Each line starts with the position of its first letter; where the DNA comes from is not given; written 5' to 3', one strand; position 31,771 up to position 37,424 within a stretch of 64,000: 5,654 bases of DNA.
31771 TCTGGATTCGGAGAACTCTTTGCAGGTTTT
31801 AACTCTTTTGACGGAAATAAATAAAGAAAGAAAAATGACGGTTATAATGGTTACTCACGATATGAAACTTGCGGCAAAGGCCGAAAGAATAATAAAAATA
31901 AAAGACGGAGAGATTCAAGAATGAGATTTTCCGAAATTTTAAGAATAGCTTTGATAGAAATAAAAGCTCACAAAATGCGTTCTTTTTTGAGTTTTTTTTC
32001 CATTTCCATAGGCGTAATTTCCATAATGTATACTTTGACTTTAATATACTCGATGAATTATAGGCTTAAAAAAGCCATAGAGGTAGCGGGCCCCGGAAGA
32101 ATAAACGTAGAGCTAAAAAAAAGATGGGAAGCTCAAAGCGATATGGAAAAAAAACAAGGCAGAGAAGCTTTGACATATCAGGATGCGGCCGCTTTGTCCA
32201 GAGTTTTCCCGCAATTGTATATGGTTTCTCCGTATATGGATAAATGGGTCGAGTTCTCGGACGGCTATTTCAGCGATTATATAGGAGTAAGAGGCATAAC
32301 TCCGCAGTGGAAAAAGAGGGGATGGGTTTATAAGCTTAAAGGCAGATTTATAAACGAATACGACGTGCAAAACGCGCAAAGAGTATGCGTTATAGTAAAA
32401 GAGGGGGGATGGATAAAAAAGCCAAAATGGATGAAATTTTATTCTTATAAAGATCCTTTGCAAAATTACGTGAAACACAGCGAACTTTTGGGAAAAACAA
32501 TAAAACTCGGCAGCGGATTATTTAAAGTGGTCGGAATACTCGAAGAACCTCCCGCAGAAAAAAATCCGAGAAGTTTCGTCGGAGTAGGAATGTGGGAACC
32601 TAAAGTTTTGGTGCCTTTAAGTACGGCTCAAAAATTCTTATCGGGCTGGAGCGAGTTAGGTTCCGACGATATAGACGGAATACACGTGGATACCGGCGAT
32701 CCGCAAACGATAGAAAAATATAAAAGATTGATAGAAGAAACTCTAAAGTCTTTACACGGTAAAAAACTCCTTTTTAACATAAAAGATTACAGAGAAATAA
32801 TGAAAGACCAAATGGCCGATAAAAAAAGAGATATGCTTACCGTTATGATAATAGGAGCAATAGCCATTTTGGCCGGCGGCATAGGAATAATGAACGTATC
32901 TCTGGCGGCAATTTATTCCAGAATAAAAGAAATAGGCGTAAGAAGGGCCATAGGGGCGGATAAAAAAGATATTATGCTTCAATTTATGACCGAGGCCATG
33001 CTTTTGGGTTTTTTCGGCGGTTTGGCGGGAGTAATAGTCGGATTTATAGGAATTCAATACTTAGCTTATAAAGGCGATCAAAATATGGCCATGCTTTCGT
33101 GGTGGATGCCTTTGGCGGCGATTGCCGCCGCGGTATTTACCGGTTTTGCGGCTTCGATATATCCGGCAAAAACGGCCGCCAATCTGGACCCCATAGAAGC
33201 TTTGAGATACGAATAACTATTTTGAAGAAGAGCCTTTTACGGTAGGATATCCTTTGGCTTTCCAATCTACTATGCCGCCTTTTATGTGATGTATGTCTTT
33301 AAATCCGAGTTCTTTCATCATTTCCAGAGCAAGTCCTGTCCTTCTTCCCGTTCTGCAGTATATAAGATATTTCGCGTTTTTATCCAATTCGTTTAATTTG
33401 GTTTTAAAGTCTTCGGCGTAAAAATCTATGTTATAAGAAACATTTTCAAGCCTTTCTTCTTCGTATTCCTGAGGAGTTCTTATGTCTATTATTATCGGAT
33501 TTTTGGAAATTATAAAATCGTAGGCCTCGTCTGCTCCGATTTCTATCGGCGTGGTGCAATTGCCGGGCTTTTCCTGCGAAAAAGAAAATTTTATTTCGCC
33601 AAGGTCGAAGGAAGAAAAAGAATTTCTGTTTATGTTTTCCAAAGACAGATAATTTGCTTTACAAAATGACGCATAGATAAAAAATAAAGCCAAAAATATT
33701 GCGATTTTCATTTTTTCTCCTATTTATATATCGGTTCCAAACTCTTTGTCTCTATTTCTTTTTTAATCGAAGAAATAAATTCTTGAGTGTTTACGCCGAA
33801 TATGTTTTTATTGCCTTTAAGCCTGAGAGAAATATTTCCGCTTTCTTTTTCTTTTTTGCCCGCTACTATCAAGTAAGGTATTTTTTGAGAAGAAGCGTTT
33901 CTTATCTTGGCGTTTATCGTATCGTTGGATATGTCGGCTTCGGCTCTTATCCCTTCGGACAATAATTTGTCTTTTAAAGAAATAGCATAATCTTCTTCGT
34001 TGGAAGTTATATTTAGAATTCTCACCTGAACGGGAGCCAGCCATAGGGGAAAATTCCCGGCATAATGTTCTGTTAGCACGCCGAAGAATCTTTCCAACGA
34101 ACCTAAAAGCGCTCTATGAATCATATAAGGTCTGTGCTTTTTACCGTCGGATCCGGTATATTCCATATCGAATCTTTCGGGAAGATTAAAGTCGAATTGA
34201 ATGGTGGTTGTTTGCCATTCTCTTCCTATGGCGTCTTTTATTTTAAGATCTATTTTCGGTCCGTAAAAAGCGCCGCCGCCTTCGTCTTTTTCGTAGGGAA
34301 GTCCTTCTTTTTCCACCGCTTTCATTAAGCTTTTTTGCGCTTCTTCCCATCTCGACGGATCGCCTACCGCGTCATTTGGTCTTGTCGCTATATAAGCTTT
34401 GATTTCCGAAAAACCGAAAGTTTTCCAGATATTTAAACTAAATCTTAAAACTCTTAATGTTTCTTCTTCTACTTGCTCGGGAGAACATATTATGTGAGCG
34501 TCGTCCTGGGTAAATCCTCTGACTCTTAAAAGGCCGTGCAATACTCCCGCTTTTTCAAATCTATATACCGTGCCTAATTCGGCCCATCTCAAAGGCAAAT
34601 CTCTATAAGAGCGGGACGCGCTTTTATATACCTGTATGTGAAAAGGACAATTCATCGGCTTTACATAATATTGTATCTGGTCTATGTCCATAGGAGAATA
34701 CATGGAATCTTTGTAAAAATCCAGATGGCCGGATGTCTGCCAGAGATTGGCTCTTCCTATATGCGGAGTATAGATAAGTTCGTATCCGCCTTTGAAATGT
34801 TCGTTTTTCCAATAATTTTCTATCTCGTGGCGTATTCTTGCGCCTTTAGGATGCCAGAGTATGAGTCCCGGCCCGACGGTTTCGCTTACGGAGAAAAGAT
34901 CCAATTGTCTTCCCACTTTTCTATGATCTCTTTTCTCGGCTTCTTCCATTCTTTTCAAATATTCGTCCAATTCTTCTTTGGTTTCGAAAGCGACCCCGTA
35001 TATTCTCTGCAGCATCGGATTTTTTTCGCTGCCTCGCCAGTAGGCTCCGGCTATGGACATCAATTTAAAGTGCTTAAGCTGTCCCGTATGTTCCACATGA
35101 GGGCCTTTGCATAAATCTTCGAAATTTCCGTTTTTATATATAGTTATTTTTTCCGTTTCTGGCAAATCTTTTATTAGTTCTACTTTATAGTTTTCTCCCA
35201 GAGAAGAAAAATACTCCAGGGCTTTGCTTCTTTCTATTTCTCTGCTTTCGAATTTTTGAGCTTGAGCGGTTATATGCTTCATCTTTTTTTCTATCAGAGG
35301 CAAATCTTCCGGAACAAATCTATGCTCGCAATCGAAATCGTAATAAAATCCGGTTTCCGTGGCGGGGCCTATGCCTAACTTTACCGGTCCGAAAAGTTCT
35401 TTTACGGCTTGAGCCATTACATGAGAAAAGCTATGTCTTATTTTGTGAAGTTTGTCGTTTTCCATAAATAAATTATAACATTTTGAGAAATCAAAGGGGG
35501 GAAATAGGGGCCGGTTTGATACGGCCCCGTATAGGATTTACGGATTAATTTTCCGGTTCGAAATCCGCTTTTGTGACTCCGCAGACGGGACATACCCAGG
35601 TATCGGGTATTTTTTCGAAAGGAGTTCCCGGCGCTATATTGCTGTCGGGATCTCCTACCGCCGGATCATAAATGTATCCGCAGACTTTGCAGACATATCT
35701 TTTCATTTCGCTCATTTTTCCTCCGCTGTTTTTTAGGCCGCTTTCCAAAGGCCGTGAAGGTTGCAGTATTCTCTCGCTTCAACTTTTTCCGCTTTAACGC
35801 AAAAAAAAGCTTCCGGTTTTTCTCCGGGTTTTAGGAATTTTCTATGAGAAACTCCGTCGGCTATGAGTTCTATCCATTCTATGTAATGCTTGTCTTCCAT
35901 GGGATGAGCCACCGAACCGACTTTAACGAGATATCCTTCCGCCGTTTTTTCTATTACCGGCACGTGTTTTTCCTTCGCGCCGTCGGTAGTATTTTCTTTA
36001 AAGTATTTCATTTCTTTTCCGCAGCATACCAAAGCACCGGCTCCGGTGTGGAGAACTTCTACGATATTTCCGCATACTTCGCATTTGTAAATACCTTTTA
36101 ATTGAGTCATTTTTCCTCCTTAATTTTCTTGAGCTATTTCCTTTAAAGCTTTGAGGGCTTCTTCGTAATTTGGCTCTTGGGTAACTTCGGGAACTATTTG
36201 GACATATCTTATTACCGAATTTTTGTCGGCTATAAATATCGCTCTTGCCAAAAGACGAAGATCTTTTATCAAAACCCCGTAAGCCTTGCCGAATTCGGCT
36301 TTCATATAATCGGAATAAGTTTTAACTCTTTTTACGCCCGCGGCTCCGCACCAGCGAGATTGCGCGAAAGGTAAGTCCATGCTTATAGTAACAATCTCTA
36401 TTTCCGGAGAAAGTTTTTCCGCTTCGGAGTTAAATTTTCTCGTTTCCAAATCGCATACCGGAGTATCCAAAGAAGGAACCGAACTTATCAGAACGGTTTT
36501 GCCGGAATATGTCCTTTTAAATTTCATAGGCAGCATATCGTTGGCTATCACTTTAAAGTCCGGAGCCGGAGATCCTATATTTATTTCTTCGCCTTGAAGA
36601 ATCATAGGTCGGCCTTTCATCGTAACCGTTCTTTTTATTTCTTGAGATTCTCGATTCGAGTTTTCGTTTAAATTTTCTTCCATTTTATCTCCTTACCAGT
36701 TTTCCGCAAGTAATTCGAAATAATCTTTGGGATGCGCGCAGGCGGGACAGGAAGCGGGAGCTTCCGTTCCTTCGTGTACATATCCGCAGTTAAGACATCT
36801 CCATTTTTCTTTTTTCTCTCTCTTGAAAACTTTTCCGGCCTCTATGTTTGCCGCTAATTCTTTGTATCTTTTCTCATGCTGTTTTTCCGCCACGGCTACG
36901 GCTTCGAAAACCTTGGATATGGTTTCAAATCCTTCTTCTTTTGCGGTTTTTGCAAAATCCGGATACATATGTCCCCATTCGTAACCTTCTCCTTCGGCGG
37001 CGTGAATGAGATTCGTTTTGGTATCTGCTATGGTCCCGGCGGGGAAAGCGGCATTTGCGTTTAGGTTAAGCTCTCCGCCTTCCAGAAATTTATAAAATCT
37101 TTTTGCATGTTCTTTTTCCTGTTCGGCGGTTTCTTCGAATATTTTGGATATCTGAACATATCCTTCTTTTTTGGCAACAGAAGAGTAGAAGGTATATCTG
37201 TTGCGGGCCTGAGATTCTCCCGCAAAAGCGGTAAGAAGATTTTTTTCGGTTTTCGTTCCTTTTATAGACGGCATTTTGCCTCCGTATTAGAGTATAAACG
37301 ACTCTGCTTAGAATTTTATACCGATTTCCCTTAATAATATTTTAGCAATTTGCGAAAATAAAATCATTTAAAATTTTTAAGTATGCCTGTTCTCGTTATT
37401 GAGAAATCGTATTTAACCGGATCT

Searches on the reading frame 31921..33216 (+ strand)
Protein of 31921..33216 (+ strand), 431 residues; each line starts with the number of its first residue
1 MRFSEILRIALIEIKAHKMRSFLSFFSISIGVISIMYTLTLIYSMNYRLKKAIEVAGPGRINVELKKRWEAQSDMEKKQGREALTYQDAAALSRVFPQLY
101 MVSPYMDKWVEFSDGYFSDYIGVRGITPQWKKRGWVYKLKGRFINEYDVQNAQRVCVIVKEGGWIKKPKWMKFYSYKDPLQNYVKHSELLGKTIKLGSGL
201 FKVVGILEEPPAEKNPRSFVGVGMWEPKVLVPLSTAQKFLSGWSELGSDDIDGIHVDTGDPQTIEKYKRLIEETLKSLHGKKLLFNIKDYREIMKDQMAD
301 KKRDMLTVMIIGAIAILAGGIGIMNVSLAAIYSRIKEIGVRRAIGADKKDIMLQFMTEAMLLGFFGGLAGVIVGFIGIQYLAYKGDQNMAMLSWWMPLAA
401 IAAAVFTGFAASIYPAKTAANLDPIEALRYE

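Call 60: search_protein_families(library=pfam, proteins=[window:31921-33216:+], max_evalue=0.001)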
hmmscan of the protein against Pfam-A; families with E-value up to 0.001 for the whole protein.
window:31921-33216:+ (431 aa): 2 families
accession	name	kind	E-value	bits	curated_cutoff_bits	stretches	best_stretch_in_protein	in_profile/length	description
PF02687.27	FtsX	-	1.7e-21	76.9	25.5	1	309-424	1-120/120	FtsX-like permease C-terminal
PF12704.14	MacB_PCD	-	3.3e-21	77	27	1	21-273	1-206/207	MacB-like periplasmic core domain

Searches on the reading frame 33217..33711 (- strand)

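Call 61: search_protein_families(library=pfam, proteins=[window:33217-33711:-], max_evalue=0.001)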
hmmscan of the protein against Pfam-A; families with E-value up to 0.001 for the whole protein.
window:33217-33711:- (164 aa): 1 family
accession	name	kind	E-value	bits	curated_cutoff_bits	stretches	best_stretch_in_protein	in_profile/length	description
PF00581.25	Rhodanese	-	1.5e-15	57.9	22.2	1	60-153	2-102/102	Rhodanese-like domain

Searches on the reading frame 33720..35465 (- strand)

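Call 61: search_protein_families(library=pfam, proteins=[window:33720-35465:-], max_evalue=0.001)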
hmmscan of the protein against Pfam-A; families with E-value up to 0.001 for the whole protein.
window:33720-35465:- (581 aa): 3 families
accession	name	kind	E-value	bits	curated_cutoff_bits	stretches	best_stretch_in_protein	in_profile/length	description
PF00587.30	tRNA-synt_2b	-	1.4e-43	149.4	29.3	1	264-468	9-179/179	tRNA synthetase class II core domain (G, H, P, S and T)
PF03129.25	HGTP_anticodon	-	5e-17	62.3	21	1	480-569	1-93/94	Anticodon binding domain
PF07973.19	tRNA_SAD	-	5.3e-16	58.8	24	1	107-156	1-44/44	Threonyl and Alanyl tRNA synthetase second additional domain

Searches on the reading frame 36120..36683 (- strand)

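Call 61: search_protein_families(library=pfam, proteins=[window:36120-36683:-], max_evalue=0.001)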
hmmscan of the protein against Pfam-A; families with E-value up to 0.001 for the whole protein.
window:36120-36683:- (187 aa): 2 families
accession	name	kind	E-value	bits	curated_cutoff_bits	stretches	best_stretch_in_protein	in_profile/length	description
PF08534.16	Redoxin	-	8.7e-22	77.9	26.6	1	37-177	3-148/148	Redoxin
PF00578.27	AhpC-TSA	-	2.8e-16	60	26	1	36-161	1-124/124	AhpC/TSA family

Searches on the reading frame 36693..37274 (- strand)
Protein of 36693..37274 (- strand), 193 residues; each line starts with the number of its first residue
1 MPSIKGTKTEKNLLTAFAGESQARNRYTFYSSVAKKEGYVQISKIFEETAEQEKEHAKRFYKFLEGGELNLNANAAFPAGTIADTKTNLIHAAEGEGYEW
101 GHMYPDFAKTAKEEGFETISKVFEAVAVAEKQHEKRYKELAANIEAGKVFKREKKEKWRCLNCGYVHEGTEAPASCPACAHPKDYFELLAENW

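Call 61: search_protein_families(library=pfam, proteins=[window:36693-37274:-], max_evalue=0.001)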
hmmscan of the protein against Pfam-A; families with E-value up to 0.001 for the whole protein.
window:36693-37274:- (193 aa): 5 families
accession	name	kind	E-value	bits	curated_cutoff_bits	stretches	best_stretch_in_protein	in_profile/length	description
PF02915.23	Rubrerythrin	-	3e-34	118.8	22.8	1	11-140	1-136/137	Rubrerythrin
PF21349.2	RUBY_RBDX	-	8.2e-16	57.6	26.5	1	158-187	1-30/30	Rubrerythrin, rubredoxin-like domain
PF23458.2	DUF7130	-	1.8e-07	31.4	35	1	131-191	29-88/89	Domain of unknown function (DUF7130)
PF00210.30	Ferritin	-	2e-06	28.3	24.5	1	11-144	2-139/142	Ferritin-like domain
PF03405.20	FA_desaturase_2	-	0.00017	21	22.7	0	107-143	172-208/325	Fatty acid desaturase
